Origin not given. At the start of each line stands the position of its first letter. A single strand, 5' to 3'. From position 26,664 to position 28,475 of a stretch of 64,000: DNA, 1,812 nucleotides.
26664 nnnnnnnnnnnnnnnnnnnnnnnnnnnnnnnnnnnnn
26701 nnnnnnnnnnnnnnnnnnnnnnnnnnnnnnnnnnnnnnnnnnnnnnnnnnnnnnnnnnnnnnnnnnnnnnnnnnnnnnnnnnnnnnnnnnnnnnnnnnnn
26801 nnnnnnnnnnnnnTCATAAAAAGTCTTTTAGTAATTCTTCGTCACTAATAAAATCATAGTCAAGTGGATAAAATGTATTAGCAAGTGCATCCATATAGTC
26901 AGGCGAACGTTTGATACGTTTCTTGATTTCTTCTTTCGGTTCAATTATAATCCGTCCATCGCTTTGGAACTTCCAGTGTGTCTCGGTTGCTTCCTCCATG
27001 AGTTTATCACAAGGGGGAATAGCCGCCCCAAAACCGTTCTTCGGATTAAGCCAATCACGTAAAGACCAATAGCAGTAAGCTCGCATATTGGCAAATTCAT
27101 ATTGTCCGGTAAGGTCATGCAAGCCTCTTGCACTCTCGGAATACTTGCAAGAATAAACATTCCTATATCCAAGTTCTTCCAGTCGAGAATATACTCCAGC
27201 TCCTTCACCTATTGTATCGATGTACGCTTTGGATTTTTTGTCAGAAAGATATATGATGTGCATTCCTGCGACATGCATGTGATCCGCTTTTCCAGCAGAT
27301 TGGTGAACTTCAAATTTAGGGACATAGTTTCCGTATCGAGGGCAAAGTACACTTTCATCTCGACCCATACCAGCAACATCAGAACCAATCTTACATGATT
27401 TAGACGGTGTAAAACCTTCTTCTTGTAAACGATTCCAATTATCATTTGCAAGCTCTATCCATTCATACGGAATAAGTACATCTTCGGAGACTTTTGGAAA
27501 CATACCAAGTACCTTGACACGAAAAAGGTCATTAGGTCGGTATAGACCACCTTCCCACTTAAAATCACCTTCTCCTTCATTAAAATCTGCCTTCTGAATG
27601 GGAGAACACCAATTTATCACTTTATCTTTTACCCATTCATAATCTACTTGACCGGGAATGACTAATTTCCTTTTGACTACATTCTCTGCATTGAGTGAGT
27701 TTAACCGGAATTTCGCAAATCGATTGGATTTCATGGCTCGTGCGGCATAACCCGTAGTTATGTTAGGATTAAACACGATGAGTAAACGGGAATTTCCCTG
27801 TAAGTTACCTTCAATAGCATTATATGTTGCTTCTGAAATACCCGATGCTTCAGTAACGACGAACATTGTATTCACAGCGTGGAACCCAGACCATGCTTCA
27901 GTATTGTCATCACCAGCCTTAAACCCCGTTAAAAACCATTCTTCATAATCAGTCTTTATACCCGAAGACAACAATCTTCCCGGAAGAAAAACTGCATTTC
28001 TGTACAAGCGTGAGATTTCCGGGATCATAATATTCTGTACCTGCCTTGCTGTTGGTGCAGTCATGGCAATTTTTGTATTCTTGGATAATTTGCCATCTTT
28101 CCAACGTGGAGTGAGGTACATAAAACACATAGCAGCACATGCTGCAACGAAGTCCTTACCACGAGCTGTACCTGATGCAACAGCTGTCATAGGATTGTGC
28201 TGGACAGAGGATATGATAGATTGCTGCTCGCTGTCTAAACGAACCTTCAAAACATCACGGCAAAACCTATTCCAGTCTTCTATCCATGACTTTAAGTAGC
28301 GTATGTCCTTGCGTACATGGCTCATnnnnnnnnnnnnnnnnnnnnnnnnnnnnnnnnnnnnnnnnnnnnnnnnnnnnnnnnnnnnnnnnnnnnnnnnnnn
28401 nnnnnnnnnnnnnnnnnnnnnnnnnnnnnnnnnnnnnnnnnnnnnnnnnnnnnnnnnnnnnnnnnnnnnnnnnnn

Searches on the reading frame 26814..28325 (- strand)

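Call 30: search_protein_families(library=phrogs, proteins=[window:26814-28325:-], max_evalue=0.00001)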
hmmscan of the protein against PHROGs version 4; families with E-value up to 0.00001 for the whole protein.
window:26814-28325:- (503 aa): 2 families
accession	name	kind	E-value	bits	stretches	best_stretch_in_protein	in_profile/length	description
phrog_2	-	head and packaging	2.4e-26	93.8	1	27-487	260-591/807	terminase large subunit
phrog_5902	-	unknown function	5e-21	76.4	1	9-213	10-227/359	-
